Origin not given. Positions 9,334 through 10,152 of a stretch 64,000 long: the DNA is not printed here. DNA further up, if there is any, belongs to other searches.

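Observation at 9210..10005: Split, membrane-anchored Cas4-like nuclease with no CRISPR-Cas locus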

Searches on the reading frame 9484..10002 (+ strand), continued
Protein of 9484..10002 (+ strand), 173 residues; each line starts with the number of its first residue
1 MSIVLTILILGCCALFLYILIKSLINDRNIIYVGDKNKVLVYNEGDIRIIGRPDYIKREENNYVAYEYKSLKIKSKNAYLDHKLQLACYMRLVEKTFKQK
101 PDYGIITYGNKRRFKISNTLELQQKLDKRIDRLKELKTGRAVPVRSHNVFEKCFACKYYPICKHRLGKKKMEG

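Call 42: find_related_loci(query=A1, collection=genome_contigs, flank=6000)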
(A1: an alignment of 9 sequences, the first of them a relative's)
Query A1 (173 aa) in genome_contigs; peptide patterns used: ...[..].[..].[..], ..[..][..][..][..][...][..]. (x = any residue, [..] = any of these).
107 stretches matched a pattern; 1 encode a relative of the query (tblastn E <= 1e-3); 1 distinct loci.
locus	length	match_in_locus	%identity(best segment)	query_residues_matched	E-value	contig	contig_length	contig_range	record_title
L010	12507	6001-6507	67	1-169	1e-77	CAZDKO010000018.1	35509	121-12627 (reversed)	MAG TPA_asm: uncultured bacterium isolate binchicken_co43_373 genome assembly, contig: NODE_1805_length_35509_cov_12.806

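Call 52: find_encoding_contigs(protein=P0074, flank=7000, max_places=2)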
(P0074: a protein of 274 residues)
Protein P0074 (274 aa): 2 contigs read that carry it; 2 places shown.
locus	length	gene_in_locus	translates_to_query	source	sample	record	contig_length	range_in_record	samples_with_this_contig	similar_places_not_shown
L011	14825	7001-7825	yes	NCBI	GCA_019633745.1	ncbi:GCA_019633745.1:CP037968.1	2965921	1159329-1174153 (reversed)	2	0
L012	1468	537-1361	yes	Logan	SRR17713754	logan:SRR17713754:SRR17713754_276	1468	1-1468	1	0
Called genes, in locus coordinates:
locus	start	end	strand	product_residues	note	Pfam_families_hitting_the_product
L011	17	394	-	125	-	PF01209:Ubie_methyltran, PF13847:Methyltransf_31, PF08241:Methyltransf_11, PF08242:Methyltransf_12, PF13649:Methyltransf_25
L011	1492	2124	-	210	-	PF08241:Methyltransf_11 (faint), PF13649:Methyltransf_25 (weak)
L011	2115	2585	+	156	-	PF09826:Beta_propel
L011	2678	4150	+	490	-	PF08448:PAS_4 (faint), PF01590:GAF, PF13185:GAF_2, PF13492:GAF_3 (weak), PF02518:HATPase_c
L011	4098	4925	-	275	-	PF16575:CLP1_P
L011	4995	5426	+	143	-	PF00571:CBS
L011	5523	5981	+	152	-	PF11026:DUF2721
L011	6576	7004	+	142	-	PF00075:RNase_H, PF13456:RVT_3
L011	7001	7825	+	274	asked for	PF12705:PDDEXK_1, PF01930:Cas_Cas4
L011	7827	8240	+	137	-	PF01980:TrmO_N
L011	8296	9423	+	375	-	PF00083:Sugar_tr (weak), PF07690:MFS_1, PF12832:MFS_1_like, PF07690:MFS_1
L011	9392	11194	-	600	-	PF02730:AFOR_N, PF01314:AFOR_C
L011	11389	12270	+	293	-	PF01656:CbiA, PF02374:ArsA_ATPase (weak), PF09140:MipZ (weak), PF10609:ParA, PF13614:AAA_31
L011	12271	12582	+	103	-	-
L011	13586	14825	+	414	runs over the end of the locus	PF02812:ELFV_dehydrog_N, PF00208:ELFV_dehydrog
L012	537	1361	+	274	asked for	PF12705:PDDEXK_1, PF01930:Cas_Cas4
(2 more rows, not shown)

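Call 53: find_encoding_contigs(protein=P0162, flank=7000, max_places=2)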
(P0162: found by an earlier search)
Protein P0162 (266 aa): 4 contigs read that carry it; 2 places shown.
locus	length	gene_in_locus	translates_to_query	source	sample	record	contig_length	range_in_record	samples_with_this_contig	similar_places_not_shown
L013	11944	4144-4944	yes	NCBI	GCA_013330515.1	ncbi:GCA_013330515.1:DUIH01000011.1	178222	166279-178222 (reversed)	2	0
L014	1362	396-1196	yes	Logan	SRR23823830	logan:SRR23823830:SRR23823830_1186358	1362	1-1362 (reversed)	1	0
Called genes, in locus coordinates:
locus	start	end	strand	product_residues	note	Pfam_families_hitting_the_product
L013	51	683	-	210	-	PF01174:SNO, PF07685:GATase_3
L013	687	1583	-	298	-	PF01680:SOR_SNZ, PF05690:ThiG (weak)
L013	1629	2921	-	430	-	PF01979:Amidohydro_1, PF07969:Amidohydro_3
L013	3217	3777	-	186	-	PF00398:RrnaAD, PF05219:DREV (weak), PF13489:Methyltransf_23 (weak), PF01135:PCMT (weak), PF13847:Methyltransf_31, PF08241:Methyltransf_11, PF08242:Methyltransf_12, PF13649:Methyltransf_25, +1 more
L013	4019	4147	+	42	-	-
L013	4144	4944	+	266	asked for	PF12705:PDDEXK_1, PF01930:Cas_Cas4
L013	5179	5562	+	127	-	-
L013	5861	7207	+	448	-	PF18458:XPB_DRD, PF04851:ResIII, PF00270:DEAD, PF16203:ERCC3_RAD25_C, PF00271:Helicase_C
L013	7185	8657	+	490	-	PF05626:DUF790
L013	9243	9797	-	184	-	-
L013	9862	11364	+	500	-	PF12850:Metallophos_2 (faint), PF01336:tRNA_anti-codon, PF00149:Metallophos, PF04042:DNA_pol_E_B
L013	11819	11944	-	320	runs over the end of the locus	PF01699:Na_Ca_ex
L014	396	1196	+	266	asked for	PF12705:PDDEXK_1, PF01930:Cas_Cas4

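Call 62: find_related_loci(query=A1, collection=viral_contigs, flank=5000)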
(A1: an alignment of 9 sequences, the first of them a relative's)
Query A1 (173 aa) in viral_contigs; peptide patterns used: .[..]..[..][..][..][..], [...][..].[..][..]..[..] (x = any residue, [..] = any of these).
71 stretches matched a pattern, but none encodes a relative of the query by tblastn (E <= 1e-3).

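Call 63: find_related_loci(query=A1, collection=metagenome_contigs, flank=6000)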
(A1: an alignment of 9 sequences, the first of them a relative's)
Query A1 (173 aa) in metagenome_contigs; peptide patterns used: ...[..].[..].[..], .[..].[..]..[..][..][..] (x = any residue, [..] = any of these).
83 stretches matched a pattern; 12 encode a relative of the query (tblastn E <= 1e-3); 12 distinct loci.
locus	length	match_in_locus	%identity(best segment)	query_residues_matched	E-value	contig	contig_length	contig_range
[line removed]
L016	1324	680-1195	31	5-168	1e-18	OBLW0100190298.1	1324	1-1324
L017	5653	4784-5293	30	5-166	1e-15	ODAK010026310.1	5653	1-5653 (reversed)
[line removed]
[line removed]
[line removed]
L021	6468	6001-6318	35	49-156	1e-12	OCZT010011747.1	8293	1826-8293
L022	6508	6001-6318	35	49-156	1e-12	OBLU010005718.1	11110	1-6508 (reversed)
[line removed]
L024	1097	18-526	35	5-166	4e-11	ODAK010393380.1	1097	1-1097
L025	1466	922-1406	36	5-158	2e-9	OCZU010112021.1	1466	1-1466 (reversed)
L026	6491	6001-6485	36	5-158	1e-9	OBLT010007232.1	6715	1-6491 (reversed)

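Call 74: find_encoding_contigs(protein=P0164, flank=6000, max_places=2)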
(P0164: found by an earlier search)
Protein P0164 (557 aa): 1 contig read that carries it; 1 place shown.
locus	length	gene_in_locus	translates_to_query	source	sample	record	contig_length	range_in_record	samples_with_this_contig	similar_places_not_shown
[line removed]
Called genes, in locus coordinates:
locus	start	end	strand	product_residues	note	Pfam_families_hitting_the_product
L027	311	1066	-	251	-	PF02754:CCG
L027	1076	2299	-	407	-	PF02589:LUD_dom (weak), PF13187:Fer4_9 (faint), PF12838:Fer4_7 (weak), PF13183:Fer4_8, PF13237:Fer4_10 (faint), PF13534:Fer4_17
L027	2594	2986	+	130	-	PF13366:PDDEXK_3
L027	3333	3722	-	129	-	PF13187:Fer4_9 (faint), PF13247:Fer4_11, PF13237:Fer4_10 (weak), PF12838:Fer4_7 (weak), PF14697:Fer4_21 (faint), PF12797:Fer4_2 (weak), PF00037:Fer4 (weak), PF12837:Fer4_6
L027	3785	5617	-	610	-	PF02730:AFOR_N, PF01314:AFOR_C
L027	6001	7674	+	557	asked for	PF01930:Cas_Cas4 (faint), PF12705:PDDEXK_1 (weak)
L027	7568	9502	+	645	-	?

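Call 75: find_encoding_contigs(protein=P0143, flank=6000, max_places=2)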
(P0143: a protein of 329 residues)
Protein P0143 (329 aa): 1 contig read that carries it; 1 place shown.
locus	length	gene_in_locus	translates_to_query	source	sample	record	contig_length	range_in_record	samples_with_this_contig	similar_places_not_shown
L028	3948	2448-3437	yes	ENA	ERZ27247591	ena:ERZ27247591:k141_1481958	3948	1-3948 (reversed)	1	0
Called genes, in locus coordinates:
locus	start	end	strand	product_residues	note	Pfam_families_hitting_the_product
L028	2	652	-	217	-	?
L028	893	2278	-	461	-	-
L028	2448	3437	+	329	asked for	PF01930:Cas_Cas4 (faint), PF12705:PDDEXK_1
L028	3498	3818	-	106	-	-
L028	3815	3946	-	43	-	?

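Call 87: list_cluster_members(proteins=[P0066, P0117, P0143, P0039, P0060, P0125, P0112, P0115, P0144, P0028])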
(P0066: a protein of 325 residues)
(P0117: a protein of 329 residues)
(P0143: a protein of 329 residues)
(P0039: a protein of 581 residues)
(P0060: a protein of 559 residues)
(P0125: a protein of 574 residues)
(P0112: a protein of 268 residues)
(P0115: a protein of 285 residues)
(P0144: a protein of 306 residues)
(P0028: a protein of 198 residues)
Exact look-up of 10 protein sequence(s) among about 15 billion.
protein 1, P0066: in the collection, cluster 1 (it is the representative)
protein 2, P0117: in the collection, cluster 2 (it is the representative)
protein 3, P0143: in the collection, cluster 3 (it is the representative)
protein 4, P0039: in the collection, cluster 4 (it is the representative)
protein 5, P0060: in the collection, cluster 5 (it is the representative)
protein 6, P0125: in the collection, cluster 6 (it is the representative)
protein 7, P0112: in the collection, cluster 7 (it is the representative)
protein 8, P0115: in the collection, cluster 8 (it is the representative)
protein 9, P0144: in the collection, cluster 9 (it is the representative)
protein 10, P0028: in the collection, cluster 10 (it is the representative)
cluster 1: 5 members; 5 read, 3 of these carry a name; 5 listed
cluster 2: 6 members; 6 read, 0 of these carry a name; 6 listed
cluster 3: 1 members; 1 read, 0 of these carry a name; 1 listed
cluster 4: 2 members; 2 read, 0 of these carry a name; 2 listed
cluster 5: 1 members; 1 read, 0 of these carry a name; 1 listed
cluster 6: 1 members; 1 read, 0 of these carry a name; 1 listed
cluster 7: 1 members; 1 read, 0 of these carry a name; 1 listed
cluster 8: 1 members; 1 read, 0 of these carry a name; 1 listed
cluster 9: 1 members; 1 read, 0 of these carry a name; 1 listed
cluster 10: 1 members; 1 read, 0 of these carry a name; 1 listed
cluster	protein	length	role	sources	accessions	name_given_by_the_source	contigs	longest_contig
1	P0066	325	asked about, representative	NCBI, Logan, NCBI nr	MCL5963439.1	MAG: Dna2/Cas4 domain-containing protein [Candidatus Thermoplasmatota archaeon] | Dna2/Cas4 domain-containing protein [Candidatus Thermoplasmatota archaeon]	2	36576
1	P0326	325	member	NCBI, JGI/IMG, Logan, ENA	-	CRISPR-associated exonuclease Cas4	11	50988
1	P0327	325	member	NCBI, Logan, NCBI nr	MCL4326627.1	MAG: Dna2/Cas4 domain-containing protein [Candidatus Thermoplasmatota archaeon] | Dna2/Cas4 domain-containing protein [Candidatus Thermoplasmatota archaeon]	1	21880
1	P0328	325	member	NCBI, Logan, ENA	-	-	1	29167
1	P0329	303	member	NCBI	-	-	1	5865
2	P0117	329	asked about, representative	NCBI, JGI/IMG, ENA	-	-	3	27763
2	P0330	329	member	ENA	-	-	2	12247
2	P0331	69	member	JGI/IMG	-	-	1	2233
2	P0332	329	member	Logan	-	-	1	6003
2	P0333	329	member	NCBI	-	-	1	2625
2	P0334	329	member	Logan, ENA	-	-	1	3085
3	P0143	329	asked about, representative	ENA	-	-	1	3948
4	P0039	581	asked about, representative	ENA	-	-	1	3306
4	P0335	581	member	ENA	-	-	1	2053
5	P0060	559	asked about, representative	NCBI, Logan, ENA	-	-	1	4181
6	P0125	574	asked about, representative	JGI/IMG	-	-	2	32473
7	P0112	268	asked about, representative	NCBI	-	-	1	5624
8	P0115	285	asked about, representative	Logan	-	-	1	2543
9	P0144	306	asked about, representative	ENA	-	-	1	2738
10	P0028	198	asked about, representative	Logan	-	-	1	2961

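Call 90: search_protein_families(library=ncbifam, proteins=[P0068, P0074, P0066, P0020, P0040, P0097, P0028], max_evalue=0.01)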
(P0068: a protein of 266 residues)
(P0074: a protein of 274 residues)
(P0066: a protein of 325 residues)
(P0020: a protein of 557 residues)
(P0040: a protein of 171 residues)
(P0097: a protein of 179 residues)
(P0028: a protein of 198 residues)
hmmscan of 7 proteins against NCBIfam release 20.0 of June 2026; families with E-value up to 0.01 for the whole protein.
P0068 (266 aa): 6 families
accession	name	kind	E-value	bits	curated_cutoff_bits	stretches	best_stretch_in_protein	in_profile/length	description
TIGR00372.1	cas4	equivalog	3.3e-28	98.7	65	1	139-258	62-179/180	CRISPR-associated protein Cas4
NF049935.1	cas4g_cas1g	exception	1.3e-17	63.5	560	1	132-257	62-189/546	CRISPR-associated endonuclease Cas4g/Cas1g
TIGR03491.1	TIGR03491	subfamily_domain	3.8e-08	32.7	97.45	1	143-262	88-209/462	TM0106 family RecB-like putative nuclease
NF040671.1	PLuB_AAA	exception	0.00015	19.3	999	1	135-219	473-556/1256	PLuB system helicase-like protein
TIGR04328.1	cas4_PREFRAN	exception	0.00093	19.2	70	0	136-258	60-176/178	type V CRISPR-associated protein Cas4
TIGR01896.1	cas_AF1879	equivalog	0.0075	16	103.35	0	173-257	184-272/273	type I-A CRISPR-associated protein Cas4/Csa1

P0074 (274 aa): 4 families
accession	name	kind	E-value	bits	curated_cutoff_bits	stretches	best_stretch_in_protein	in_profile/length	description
TIGR00372.1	cas4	equivalog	5.2e-27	94.8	65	1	150-268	63-179/180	CRISPR-associated protein Cas4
NF049935.1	cas4g_cas1g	exception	8.9e-10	37.6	560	1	152-267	72-189/546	CRISPR-associated endonuclease Cas4g/Cas1g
TIGR03491.1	TIGR03491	subfamily_domain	7.3e-07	28.5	97.45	1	144-269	87-206/462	TM0106 family RecB-like putative nuclease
TIGR01896.1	cas_AF1879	equivalog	0.0022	17.7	103.35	1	164-241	167-237/273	type I-A CRISPR-associated protein Cas4/Csa1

P0066 (325 aa): 4 families
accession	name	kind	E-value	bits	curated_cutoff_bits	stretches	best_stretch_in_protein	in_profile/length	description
TIGR00372.1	cas4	equivalog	1.9e-17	63.7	65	1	201-321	58-179/180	CRISPR-associated protein Cas4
NF049935.1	cas4g_cas1g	exception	5e-10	38.5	560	1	205-320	70-189/546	CRISPR-associated endonuclease Cas4g/Cas1g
TIGR03491.1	TIGR03491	subfamily_domain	0.0033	16.4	97.45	1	219-323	106-207/462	TM0106 family RecB-like putative nuclease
TIGR04328.1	cas4_PREFRAN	exception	0.0056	16.7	70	0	196-321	56-176/178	type V CRISPR-associated protein Cas4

P0020 (557 aa): 3 families
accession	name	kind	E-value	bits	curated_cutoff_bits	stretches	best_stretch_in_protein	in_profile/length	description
TIGR00372.1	cas4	equivalog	4.5e-22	78.8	65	1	390-547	27-179/180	CRISPR-associated protein Cas4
NF049935.1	cas4g_cas1g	exception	1.2e-08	33.9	560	1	420-546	60-189/546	CRISPR-associated endonuclease Cas4g/Cas1g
TIGR03491.1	TIGR03491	subfamily_domain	2.6e-05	23.4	97.45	1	446-553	108-211/462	TM0106 family RecB-like putative nuclease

P0040 (171 aa): 3 families
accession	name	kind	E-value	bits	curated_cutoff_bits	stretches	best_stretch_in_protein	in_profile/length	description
TIGR00372.1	cas4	equivalog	9.8e-17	61.4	65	1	50-166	63-178/180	CRISPR-associated protein Cas4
NF049935.1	cas4g_cas1g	exception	8.6e-07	27.8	560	1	48-166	68-189/546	CRISPR-associated endonuclease Cas4g/Cas1g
TIGR03491.1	TIGR03491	subfamily_domain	0.0039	16.2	97.45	1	79-169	118-207/462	TM0106 family RecB-like putative nuclease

P0097 (179 aa): 3 families
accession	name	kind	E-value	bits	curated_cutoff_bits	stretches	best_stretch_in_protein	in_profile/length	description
TIGR00372.1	cas4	equivalog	9.7e-21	74.4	65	1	41-175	54-178/180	CRISPR-associated protein Cas4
NF049935.1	cas4g_cas1g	exception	9.5e-12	44.1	560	1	40-175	60-189/546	CRISPR-associated endonuclease Cas4g/Cas1g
TIGR03491.1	TIGR03491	subfamily_domain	3.6e-05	22.9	97.45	1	68-178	110-207/462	TM0106 family RecB-like putative nuclease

P0028 (198 aa): 4 families
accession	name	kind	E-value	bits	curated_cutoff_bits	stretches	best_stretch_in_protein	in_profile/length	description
TIGR00372.1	cas4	equivalog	4.4e-25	88.6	65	1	10-194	5-178/180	CRISPR-associated protein Cas4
NF049935.1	cas4g_cas1g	exception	1.2e-11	43.8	560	1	8-194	4-189/546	CRISPR-associated endonuclease Cas4g/Cas1g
TIGR03491.1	TIGR03491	subfamily_domain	9.1e-06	24.9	97.45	1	65-197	79-207/462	TM0106 family RecB-like putative nuclease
TIGR04328.1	cas4_PREFRAN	exception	0.00056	20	70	1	9-196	4-177/178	type V CRISPR-associated protein Cas4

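Call 93: search_protein_families(library=pfam, proteins=[P0020, P0039, P0060, P0125, P0034, P0066, P0050, P0110, P0102, P0111], max_evalue=0.1)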
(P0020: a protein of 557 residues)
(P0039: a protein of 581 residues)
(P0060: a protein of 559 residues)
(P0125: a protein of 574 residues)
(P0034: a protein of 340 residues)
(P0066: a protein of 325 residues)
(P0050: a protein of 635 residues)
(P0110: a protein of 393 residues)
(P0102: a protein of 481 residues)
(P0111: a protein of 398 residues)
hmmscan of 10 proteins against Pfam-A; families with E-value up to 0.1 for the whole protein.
P0020 (557 aa): 3 families
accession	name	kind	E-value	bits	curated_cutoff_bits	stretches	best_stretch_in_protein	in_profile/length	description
PF12705.13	PDDEXK_1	-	7.4e-09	36.3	22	1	431-547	121-247/247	PD-(D/E)XK nuclease superfamily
PF01930.23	Cas_Cas4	-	3e-06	27.9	22.7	1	410-546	31-158/160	Domain of unknown function DUF83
PF02326.20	YMF19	-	0.013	16.8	22.6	0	95-138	2-41/84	Plant ATP synthase F0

P0039 (581 aa): 5 families
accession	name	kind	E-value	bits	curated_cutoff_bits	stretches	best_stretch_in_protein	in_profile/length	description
PF12705.13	PDDEXK_1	-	2.5e-11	44.4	22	1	443-576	99-247/247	PD-(D/E)XK nuclease superfamily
PF01930.23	Cas_Cas4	-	5.8e-09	36.7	22.7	1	465-575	53-158/160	Domain of unknown function DUF83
PF10101.14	DUF2339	-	3.8e-07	29.7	33.6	1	101-329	382-607/659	Predicted membrane protein (DUF2339)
PF00335.26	Tetraspanin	-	0.016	15.3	32.1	1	221-349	5-131/225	Tetraspanin family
PF06146.17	PsiE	-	0.041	14.5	23.9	1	86-141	63-118/122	Phosphate-starvation-inducible E family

P0060 (559 aa): 3 families
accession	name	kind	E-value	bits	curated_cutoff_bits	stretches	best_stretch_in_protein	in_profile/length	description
PF12705.13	PDDEXK_1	-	1.9e-16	61.2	22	2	414-555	88-247/247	PD-(D/E)XK nuclease superfamily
PF01930.23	Cas_Cas4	-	2.5e-10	41.1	22.7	1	445-554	53-158/160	Domain of unknown function DUF83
PF06023.18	Csa1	-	0.0018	18.1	27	1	461-515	195-245/292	CRISPR-associated exonuclease Csa1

P0125 (574 aa): 5 families
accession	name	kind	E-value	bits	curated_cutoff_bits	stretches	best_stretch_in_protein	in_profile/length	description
PF12705.13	PDDEXK_1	-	6.8e-10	39.7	22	1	420-555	100-247/247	PD-(D/E)XK nuclease superfamily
PF01930.23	Cas_Cas4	-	6.8e-10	39.7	22.7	1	434-554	45-158/160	Domain of unknown function DUF83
PF13301.11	DUF4079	-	0.0015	19.2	31.4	1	333-419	38-122/141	Protein of unknown function (DUF4079)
PF11026.13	DUF2721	-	0.0022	18.3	28.3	0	69-132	59-122/129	Protein of unknown function (DUF2721)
PF06749.17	DUF1218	-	0.093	13.6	25.3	1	90-136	17-63/95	Protein of unknown function (DUF1218)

P0034 (340 aa): 3 families
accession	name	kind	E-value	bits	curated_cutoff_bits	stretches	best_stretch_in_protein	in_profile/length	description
PF12705.13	PDDEXK_1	-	3.2e-10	40.8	22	1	190-336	99-246/247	PD-(D/E)XK nuclease superfamily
PF01930.23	Cas_Cas4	-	8.9e-10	39.3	22.7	1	224-337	51-159/160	Domain of unknown function DUF83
PF07332.16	Phage_holin_3_6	-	0.062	13.8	28.4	0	146-213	36-112/116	Putative Actinobacterial Holin-X, holin superfamily III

P0066 (325 aa): 3 families
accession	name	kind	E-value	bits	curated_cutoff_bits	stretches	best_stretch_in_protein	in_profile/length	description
PF01930.23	Cas_Cas4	-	4.5e-11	43.5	22.7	1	179-320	23-158/160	Domain of unknown function DUF83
PF12705.13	PDDEXK_1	-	1.9e-09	38.2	22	1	206-321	121-247/247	PD-(D/E)XK nuclease superfamily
PF13101.12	DUF3945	-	0.04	14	21.9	0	178-199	26-47/50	Protein of unknown function (DUF3945)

P0050 (635 aa): 6 families
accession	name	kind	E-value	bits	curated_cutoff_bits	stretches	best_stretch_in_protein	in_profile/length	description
PF01938.26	TRAM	-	1.5e-15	57.2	21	2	496-551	2-60/61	TRAM domain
PF12705.13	PDDEXK_1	-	6.3e-10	39.8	22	1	352-480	120-247/247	PD-(D/E)XK nuclease superfamily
PF01930.23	Cas_Cas4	-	1.4e-09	38.6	22.7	1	364-479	49-158/160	Domain of unknown function DUF83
PF00335.26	Tetraspanin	-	0.0035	17.5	32.1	1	5-81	43-115/225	Tetraspanin family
PF11026.13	DUF2721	-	0.018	15.4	28.3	1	259-322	56-118/129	Protein of unknown function (DUF2721)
PF24353.1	DUF7513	-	0.06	13.7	27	0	497-538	21-62/81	Domain of unknown function (DUF7513)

P0110 (393 aa): 2 families
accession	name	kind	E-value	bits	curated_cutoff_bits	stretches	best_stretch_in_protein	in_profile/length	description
PF12705.13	PDDEXK_1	-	2.4e-07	31.4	22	1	256-389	99-247/247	PD-(D/E)XK nuclease superfamily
PF01930.23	Cas_Cas4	-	3.7e-06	27.6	22.7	1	273-388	52-158/160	Domain of unknown function DUF83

P0102 (481 aa): 2 families
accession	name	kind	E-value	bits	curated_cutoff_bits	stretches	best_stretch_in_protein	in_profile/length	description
PF12705.13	PDDEXK_1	-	3.9e-09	37.2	22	1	347-476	120-246/247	PD-(D/E)XK nuclease superfamily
PF01930.23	Cas_Cas4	-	3.4e-08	34.2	22.7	1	359-477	47-159/160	Domain of unknown function DUF83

P0111 (398 aa): 4 families
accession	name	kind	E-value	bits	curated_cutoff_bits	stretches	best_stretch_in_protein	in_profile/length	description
PF12705.13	PDDEXK_1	-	1.2e-10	42.2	22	1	155-271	121-247/247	PD-(D/E)XK nuclease superfamily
PF01930.23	Cas_Cas4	-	1.7e-10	41.6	22.7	1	158-270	52-158/160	Domain of unknown function DUF83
PF11700.14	ATG22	-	0.0011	18.3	24.1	1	41-117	173-250/482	Vacuole effluxer Atg22 like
PF12263.13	DUF3611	-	0.0023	18.2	27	1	73-129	22-79/175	Protein of unknown function (DUF3611)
